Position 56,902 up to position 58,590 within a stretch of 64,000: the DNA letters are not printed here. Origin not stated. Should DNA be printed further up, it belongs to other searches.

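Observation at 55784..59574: Candidate uncharacterised system: two tandem radical SAM enzymes convergent with a Nudix hydrolase plus histidine-phosphatase pair in a higher-GC cassette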

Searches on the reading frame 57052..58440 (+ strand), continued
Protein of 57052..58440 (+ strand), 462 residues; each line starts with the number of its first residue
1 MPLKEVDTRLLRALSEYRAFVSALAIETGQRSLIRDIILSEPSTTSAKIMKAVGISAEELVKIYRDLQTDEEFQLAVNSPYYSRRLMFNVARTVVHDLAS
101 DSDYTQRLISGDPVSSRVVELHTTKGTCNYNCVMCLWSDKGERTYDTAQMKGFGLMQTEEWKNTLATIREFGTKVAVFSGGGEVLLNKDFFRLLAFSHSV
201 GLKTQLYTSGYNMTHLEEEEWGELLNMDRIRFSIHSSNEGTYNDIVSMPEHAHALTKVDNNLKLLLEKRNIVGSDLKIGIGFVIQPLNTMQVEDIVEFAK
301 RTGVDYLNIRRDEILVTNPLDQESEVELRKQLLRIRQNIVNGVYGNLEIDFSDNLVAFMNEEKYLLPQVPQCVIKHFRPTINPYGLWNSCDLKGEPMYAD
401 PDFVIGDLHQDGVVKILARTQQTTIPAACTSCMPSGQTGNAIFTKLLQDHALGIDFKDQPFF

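Call 70: search_protein_families(library=pfam, proteins=[P0209, P0219, P0210, P0213, P0215, P0217, P0224], max_evalue=0.00001)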
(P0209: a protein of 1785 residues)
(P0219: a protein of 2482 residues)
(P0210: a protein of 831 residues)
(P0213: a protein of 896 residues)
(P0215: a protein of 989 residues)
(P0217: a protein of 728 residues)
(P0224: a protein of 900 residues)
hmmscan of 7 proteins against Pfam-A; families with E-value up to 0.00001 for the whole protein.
P0209 (1785 aa): 1 family
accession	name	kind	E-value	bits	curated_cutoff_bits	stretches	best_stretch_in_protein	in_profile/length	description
PF04055.27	Radical_SAM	-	4.4e-15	56.7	29.5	1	877-1042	3-165/166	Radical SAM superfamily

P0219 (2482 aa): 2 families
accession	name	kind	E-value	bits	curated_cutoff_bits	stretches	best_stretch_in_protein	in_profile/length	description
PF04055.27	Radical_SAM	-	1.5e-14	54.9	29.5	1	1386-1546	6-160/166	Radical SAM superfamily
PF02585.22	PIG-L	-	3.4e-10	40.9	28.2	1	427-561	1-128/129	GlcNAc-PI de-N-acetylase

P0210 (831 aa): 1 family
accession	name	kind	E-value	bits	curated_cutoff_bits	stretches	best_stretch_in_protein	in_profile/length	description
PF04055.27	Radical_SAM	-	2.5e-13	51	29.5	1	351-517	3-166/166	Radical SAM superfamily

P0213 (896 aa): 1 family
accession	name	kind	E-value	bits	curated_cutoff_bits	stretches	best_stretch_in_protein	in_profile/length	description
PF04055.27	Radical_SAM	-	2.1e-14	54.5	29.5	1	464-597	3-138/166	Radical SAM superfamily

P0215 (989 aa): 3 families
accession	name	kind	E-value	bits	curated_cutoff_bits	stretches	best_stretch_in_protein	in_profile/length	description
PF01408.29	GFO_IDH_MocA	-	2.9e-20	73.6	24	1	702-823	2-120/120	Oxidoreductase family, NAD-binding Rossmann fold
PF04055.27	Radical_SAM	-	8.7e-14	52.5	29.5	1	349-498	3-143/166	Radical SAM superfamily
PF13353.11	Fer4_12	-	3.8e-06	27.7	22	1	352-461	14-125/137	4Fe-4S single cluster domain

P0217 (728 aa): 1 family
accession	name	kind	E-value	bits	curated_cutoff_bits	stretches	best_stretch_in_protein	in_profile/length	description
PF04055.27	Radical_SAM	-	1.1e-16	61.9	29.5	1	192-339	3-147/166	Radical SAM superfamily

P0224 (900 aa): 1 family
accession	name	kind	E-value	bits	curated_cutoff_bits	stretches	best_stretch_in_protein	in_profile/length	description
PF01408.29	GFO_IDH_MocA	-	6.8e-19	69.2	24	1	578-700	2-120/120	Oxidoreductase family, NAD-binding Rossmann fold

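Call 72: search_protein_families(library=ncbifam, proteins=[L004:9336-10295:-, L159:11365-12342:+, L119:1589-2461:-, L150:5544-6452:+, L103:11232-12131:+, L002:11251-11778:+], max_evalue=0.00001)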
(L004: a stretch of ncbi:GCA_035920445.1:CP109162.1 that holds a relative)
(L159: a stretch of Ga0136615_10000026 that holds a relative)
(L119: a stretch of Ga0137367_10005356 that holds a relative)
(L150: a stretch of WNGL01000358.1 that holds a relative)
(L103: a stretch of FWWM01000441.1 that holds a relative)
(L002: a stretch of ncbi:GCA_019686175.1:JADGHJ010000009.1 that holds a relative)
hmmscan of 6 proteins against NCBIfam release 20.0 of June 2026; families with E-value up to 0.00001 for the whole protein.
L004:9336-10295:- (319 aa): 7 families
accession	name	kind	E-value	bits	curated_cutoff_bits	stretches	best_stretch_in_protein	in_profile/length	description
TIGR03965.1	mycofact_glyco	equivalog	1.2e-14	54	280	1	32-154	70-195/467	mycofactocin biosynthesis glycosyltransferase MftF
TIGR04283.1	glyco_like_mftF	equivalog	5.4e-13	49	182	1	41-139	4-100/221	TIGR04283 family arsenosugar biosynthesis glycosyltransferase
TIGR03937.1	PgaC_IcaA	equivalog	7.4e-11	41.6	422.3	1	30-146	39-159/407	poly-beta-1,6-N-acetyl-D-glucosamine synthase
NF041875.1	EPS_EpsD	equivalog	3.8e-10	39.7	370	1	40-142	3-109/325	exopolysaccharide biosynthesis glycosyltransferase EpsD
TIGR01556.1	rhamnosyltran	subfamily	5.6e-10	38.9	200.55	1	55-280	10-226/281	rhamnosyltransferase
NF007482.0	PRK10073.1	equivalog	1.5e-08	34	423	1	35-141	5-114/334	glycosyltransferase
NF038302.1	EPS_HpsE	equivalog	3.1e-07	29.7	300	1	40-150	5-124/307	hormogonium polysaccharide biosynthesis glycosyltransferase HpsE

L159:11365-12342:+ (325 aa): 1 family
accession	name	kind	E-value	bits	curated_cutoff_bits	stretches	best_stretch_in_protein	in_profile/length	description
TIGR02721.1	ycfN_thiK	equivalog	4.5e-07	29.3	299.45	1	71-255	28-190/256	thiamine kinase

L119:1589-2461:- (290 aa): 1 family
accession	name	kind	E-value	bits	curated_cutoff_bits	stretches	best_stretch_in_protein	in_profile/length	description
NF033068.1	APH_3p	equivalog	3.1e-13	49.8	205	1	30-252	20-245/255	APH(3') family aminoglycoside O-phosphotransferase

L150:5544-6452:+ (302 aa): 27 families (the best 25 are shown)
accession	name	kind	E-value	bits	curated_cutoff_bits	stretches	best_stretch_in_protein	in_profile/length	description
TIGR03619.1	F420_Rv2161c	subfamily_domain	4.1e-62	210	166.9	1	30-272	3-245/247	TIGR03619 family F420-dependent LLM class oxidoreductase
TIGR03571.1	lucif_BA3436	subfamily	1.6e-26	93.3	303.9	1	58-231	51-225/304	TIGR03571 family LLM class oxidoreductase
TIGR03560.1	F420_Rv1855c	subfamily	2.5e-26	92.9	231.4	1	66-239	40-220/227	TIGR03560 family F420-dependent LLM class oxidoreductase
TIGR04021.1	LLM_DMSO2_sfnG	equivalog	2.9e-22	79.5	382.95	1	67-237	55-227/350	dimethylsulfone monooxygenase SfnG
TIGR04020.1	seco_metab_LLM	subfamily_domain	7.8e-21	74.6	244.45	1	75-212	52-190/341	MupA/Atu3671 family FMN-dependent luciferase-like monooxygenase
TIGR03621.1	F420_MSMEG_2516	subfamily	5.8e-19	68.3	213.15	1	54-208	20-171/295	TIGR03621 family F420-dependent LLM class oxidoreductase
TIGR03856.1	F420_MSMEG_2906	subfamily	3.3e-17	62.9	243.7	1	33-273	24-230/249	LLM class F420-dependent oxidoreductase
TIGR03854.1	F420_MSMEG_3544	hypoth_equivalog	7.7e-17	61.5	295.6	1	80-236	44-203/290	TIGR03854 family LLM class F420-dependent oxidoreductase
TIGR03555.1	F420_mer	equivalog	8.5e-17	61.5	348.7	1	74-239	38-202/325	5,10-methylenetetrahydromethanopterin reductase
TIGR04027.1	LLM_KPN_01858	hypoth_equivalog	2.4e-15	56.3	412.9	1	70-211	48-182/326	putative FMN-dependent luciferase-like monooxygenase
TIGR03612.1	RutA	equivalog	5.9e-15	55.6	498.3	1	75-226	66-220/355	pyrimidine utilization protein A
NF002619.0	PRK02271.1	equivalog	7.8e-15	55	276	1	57-237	27-201/329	5,10-methylenetetrahydromethanopterin reductase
TIGR03565.1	alk_sulf_monoox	equivalog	5.9e-14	51.9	518.2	1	67-237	46-218/346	FMNH2-dependent alkanesulfonate monooxygenase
TIGR03857.1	F420_MSMEG_2249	hypoth_equivalog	8.4e-14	51.5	218.4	1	50-241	16-206/329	TIGR03857 family LLM class F420-dependent oxidoreductase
TIGR03559.1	F420_Rv3520c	subfamily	6.5e-13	48.4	335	1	81-222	45-198/325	LLM class F420-dependent oxidoreductase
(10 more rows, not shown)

L103:11232-12131:+ (299 aa): 15 families
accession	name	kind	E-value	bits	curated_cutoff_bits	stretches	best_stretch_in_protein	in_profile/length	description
NF038302.1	EPS_HpsE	equivalog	2.6e-21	75.9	300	1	3-119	2-124/307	hormogonium polysaccharide biosynthesis glycosyltransferase HpsE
TIGR03937.1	PgaC_IcaA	equivalog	1.7e-17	63.5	422.3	2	3-116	46-160/407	poly-beta-1,6-N-acetyl-D-glucosamine synthase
TIGR01556.1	rhamnosyltran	subfamily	2.2e-15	56.6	200.55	2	166-235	138-207/281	rhamnosyltransferase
NF041875.1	EPS_EpsD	equivalog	2.7e-15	56.6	370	1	4-108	1-106/325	exopolysaccharide biosynthesis glycosyltransferase EpsD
TIGR03965.1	mycofact_glyco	equivalog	1.5e-14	53.7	280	1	3-120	75-192/467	mycofactocin biosynthesis glycosyltransferase MftF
TIGR03111.1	glyc2_xrt_Gpos1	hypoth_equivalog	6.8e-14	51.5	363.95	1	3-121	50-171/439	TIGR03111 family XrtG-associated glycosyltransferase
NF047683.1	TeichurnBiosyTuaG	equivalog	6.7e-11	42.3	400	1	4-117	8-122/252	teichuronic acid biosynthesis protein TuaG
NF038299.1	EPS_HpsN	equivalog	2.9e-10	39.6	425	1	4-238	3-230/317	hormogonium polysaccharide biosynthesis glycosyltransferase HpsN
NF007482.0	PRK10073.1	equivalog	1.4e-09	37.4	423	1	3-117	7-120/334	glycosyltransferase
NF050050.1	ProtGlycPglI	equivalog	1.5e-08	34.4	500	1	1-106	1-108/306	GalNAc(5)-diNAcBac-PP-undecaprenol beta-1,3-glucosyltransferase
TIGR04283.1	glyco_like_mftF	equivalog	4.2e-08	33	182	1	4-114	1-104/221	TIGR04283 family arsenosugar biosynthesis glycosyltransferase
TIGR04195.1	S_glycosyl_SunS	equivalog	2e-07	30.2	350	1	4-92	59-142/421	SunS family peptide S-glycosyltransferase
NF053739.1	GlytfEpsEBac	equivalog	2.3e-07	30.1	450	1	5-110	4-111/265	glycosyltransferase EpsE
TIGR04440.1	glyco_TIGR04440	domain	2.5e-07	30.7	70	1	4-123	2-123/215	TIGR00180 family glycosyltransferase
NF050113.1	gal_furan_GlfT1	equivalog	5.3e-06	25.9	330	0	6-76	3-71/290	galactofuranosyltransferase GlfT1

L002:11251-11778:+ (175 aa): 2 families
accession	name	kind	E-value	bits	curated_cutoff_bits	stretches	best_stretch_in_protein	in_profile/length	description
NF006530.0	PRK08999.1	equivalog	5.6e-08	32.2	245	1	37-89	9-63/315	Nudix family hydrolase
NF007834.0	PRK10546.1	equivalog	8.1e-06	25.7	156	0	35-97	4-68/135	pyrimidine (deoxy)nucleoside triphosphate diphosphatase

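Call 94: search_protein_families(library=ncbifam, proteins=[L141:10648-11673:-, L129:11632-12645:-, L140:536-1567:-], max_evalue=1e-20)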
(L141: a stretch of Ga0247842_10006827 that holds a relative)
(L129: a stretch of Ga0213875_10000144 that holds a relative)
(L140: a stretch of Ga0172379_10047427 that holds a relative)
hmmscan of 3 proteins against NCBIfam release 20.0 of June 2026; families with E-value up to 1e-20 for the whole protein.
L141:10648-11673:- (341 aa): 8 families
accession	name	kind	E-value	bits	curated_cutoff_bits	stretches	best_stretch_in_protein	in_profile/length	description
TIGR01181.1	dTDP_gluc_dehyt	equivalog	2.3e-131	437.6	365.1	1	2-324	1-321/321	dTDP-glucose 4,6-dehydratase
NF007490.0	PRK10084.1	subfamily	1.8e-99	333.1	649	1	1-327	1-347/361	dTDP-glucose 4,6-dehydratase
NF007582.0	PRK10217.1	equivalog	2.2e-93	313.2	698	1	2-325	3-342/355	dTDP-glucose 4,6-dehydratase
TIGR04180.1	EDH_00030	hypoth_equivalog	5.2e-43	147.2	475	1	4-301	2-296/297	NAD-dependent 4,6-dehydratase LegB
TIGR01179.1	galE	equivalog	8.5e-35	120.1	262.3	1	2-177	1-169/332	UDP-glucose 4-epimerase GalE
TIGR02622.1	CDP_4_6_dhtase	equivalog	2.5e-32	112.4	278.45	1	2-316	6-332/352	CDP-glucose 4,6-dehydratase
TIGR02197.1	heptose_epim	equivalog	5.4e-26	91.5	274.6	1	3-316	1-315/316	ADP-glyceromanno-heptose 6-epimerase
NF007956.0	PRK10675.1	subfamily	1.3e-22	80.4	394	0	1-159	1-154/338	UDP-glucose 4-epimerase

L129:11632-12645:- (337 aa): 3 families
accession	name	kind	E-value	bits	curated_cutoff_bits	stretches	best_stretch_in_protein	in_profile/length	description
TIGR01472.1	gmd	equivalog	3.1e-119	398.2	415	1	12-331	1-341/342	GDP-mannose 4,6-dehydratase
TIGR04180.1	EDH_00030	hypoth_equivalog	5.1e-23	81.6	475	1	15-315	2-296/297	NAD-dependent 4,6-dehydratase LegB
TIGR01181.1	dTDP_gluc_dehyt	equivalog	3.8e-22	78.8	365.1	1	57-326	49-309/321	dTDP-glucose 4,6-dehydratase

L140:536-1567:- (343 aa): 9 families
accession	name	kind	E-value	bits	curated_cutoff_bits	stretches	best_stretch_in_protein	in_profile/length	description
TIGR01181.1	dTDP_gluc_dehyt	equivalog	5.8e-129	429.8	365.1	1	9-330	1-320/321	dTDP-glucose 4,6-dehydratase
NF007490.0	PRK10084.1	subfamily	5.1e-100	335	649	1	8-333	1-346/361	dTDP-glucose 4,6-dehydratase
NF007582.0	PRK10217.1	equivalog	5.3e-95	318.5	698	1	9-332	3-342/355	dTDP-glucose 4,6-dehydratase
TIGR04180.1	EDH_00030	hypoth_equivalog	3.7e-40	137.9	475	1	11-307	2-295/297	NAD-dependent 4,6-dehydratase LegB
TIGR01179.1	galE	equivalog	4.9e-36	124.2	262.3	1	9-177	1-161/332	UDP-glucose 4-epimerase GalE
TIGR02622.1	CDP_4_6_dhtase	equivalog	1.9e-31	109.5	278.45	1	7-323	4-332/352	CDP-glucose 4,6-dehydratase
NF007956.0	PRK10675.1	subfamily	8.7e-24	84.2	394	0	8-165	1-153/338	UDP-glucose 4-epimerase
TIGR02197.1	heptose_epim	equivalog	7.9e-21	74.5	274.6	1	11-323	2-315/316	ADP-glyceromanno-heptose 6-epimerase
TIGR01472.1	gmd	equivalog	9.7e-21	74.3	415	0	52-273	46-270/342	GDP-mannose 4,6-dehydratase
